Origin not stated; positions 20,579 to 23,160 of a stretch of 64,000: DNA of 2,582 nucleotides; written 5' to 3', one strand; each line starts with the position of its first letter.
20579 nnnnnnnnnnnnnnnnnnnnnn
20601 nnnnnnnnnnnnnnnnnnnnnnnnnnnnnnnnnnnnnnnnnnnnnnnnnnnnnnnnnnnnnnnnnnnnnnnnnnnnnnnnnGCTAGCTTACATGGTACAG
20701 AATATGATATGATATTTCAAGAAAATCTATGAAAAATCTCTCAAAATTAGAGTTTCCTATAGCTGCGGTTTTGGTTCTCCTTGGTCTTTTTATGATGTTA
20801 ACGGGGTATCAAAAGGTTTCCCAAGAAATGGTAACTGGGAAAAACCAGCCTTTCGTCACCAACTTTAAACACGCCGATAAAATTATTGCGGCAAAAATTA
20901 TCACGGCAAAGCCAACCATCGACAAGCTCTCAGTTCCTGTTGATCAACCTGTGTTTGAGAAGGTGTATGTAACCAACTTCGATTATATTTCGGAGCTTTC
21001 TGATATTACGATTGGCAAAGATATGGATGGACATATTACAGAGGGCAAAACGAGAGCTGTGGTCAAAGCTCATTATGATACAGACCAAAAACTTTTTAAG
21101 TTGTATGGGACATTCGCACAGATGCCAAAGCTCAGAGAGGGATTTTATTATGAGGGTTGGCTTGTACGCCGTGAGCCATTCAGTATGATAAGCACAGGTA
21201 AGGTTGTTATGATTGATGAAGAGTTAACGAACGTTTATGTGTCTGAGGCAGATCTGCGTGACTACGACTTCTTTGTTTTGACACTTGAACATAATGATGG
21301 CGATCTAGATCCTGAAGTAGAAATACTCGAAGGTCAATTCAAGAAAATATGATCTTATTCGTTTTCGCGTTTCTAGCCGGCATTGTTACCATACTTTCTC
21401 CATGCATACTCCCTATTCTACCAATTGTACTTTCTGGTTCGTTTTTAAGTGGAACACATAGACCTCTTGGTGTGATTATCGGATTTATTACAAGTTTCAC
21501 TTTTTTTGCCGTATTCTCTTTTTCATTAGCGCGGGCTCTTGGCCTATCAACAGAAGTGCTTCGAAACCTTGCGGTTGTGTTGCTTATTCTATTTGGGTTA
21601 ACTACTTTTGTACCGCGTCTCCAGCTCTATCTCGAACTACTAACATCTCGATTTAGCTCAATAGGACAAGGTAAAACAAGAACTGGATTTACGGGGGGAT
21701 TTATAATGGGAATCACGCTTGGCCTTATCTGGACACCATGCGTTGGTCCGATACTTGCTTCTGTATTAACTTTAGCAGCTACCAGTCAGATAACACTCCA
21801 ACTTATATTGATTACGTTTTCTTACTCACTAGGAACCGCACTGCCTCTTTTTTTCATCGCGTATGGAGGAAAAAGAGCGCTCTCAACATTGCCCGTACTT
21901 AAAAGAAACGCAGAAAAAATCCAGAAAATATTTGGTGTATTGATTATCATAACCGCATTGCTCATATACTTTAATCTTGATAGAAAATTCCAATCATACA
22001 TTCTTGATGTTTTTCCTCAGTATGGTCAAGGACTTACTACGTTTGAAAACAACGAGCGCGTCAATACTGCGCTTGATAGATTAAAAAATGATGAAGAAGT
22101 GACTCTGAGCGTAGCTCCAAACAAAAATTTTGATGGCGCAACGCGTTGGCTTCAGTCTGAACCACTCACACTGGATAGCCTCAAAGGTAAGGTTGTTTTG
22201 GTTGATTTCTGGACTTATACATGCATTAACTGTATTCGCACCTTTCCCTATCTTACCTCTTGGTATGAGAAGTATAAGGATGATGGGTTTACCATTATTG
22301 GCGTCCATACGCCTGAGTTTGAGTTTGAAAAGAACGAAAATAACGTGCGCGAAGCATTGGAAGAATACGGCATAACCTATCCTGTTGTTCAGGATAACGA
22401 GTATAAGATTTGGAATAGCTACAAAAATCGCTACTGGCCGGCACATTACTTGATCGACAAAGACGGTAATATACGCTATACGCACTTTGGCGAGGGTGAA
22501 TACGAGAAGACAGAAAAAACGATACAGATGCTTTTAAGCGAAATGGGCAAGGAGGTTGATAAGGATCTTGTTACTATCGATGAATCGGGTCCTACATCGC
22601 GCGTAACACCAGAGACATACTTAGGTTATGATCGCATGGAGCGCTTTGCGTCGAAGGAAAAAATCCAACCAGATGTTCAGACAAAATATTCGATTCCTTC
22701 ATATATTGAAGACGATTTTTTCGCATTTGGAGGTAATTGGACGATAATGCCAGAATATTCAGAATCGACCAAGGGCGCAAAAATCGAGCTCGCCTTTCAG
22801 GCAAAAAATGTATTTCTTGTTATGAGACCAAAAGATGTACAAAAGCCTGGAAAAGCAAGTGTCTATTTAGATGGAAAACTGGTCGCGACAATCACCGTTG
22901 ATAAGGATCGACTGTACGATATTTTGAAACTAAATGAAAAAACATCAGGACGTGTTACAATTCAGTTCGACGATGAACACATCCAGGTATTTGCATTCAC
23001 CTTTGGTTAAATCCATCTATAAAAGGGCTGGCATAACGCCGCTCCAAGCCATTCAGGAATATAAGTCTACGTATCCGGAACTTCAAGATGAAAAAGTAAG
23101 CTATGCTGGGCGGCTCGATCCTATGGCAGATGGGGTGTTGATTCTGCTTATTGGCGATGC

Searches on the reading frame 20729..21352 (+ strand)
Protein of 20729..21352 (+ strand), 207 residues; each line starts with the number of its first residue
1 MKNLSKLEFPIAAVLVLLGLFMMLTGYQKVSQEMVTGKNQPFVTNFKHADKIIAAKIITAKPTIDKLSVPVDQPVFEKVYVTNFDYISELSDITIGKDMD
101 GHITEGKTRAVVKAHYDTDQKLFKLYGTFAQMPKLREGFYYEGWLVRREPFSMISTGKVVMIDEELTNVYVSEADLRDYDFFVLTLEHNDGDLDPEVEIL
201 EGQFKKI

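Call 4: search_protein_families(library=pfam, proteins=[window:20729-21352:+], max_evalue=1)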
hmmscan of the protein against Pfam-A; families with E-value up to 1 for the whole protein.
window:20729-21352:+ (207 aa): 2 families
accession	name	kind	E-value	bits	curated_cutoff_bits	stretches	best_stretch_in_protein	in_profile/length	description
PF10099.14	RskA_C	-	0.0022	18.7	29.4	1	128-195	64-129/135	Anti-sigma-K factor rskA, C-terminal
PF17561.7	TssO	-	0.17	12.5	29.2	1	12-83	20-89/148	Type VI secretion system, TssO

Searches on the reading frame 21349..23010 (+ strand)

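Call 4: search_protein_families(library=pfam, proteins=[window:21349-23010:+], max_evalue=1)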
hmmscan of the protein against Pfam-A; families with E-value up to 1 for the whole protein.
window:21349-23010:+ (553 aa): 12 families
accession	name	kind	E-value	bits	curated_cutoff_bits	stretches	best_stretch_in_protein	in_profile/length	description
PF17991.7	Thioredoxin_10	-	2.2e-32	113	27.1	1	420-553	1-142/142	Thioredoxin like C-terminal domain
PF00578.27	AhpC-TSA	-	4.1e-16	59.5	26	1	269-377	14-123/124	AhpC/TSA family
PF08534.16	Redoxin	-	6.7e-16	58.8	26.6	1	270-388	18-140/148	Redoxin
PF02683.22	DsbD_TM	-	1.5e-14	54.2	27.1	1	4-206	5-214/219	Cytochrome C biogenesis protein transmembrane domain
PF13905.12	Thioredoxin_8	-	4.1e-14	53.1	27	1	280-375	1-94/94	Thioredoxin-like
PF13386.12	DsbD_2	-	5.8e-07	30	24.9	1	7-204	2-198/199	Cytochrome C biogenesis protein transmembrane region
PF00255.25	GSHPx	-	6.7e-05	22.9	27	1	268-348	9-91/108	Glutathione peroxidase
PF05052.17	MerE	-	0.02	15.3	22.8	1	8-64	18-71/75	MerE protein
PF00085.26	Thioredoxin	-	0.036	14.5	23.5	1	280-332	18-69/103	Thioredoxin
PF13098.12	Thioredoxin_2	-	0.15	12.8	27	1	279-376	4-88/104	Thioredoxin-like domain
PF03843.18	Slp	-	0.19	11.5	22.5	1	334-364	107-137/153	Outer membrane lipoprotein Slp family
PF18115.7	Tudor_3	-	0.27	11.6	25.8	0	355-377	9-32/52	DNA repair protein Crb2 Tudor domain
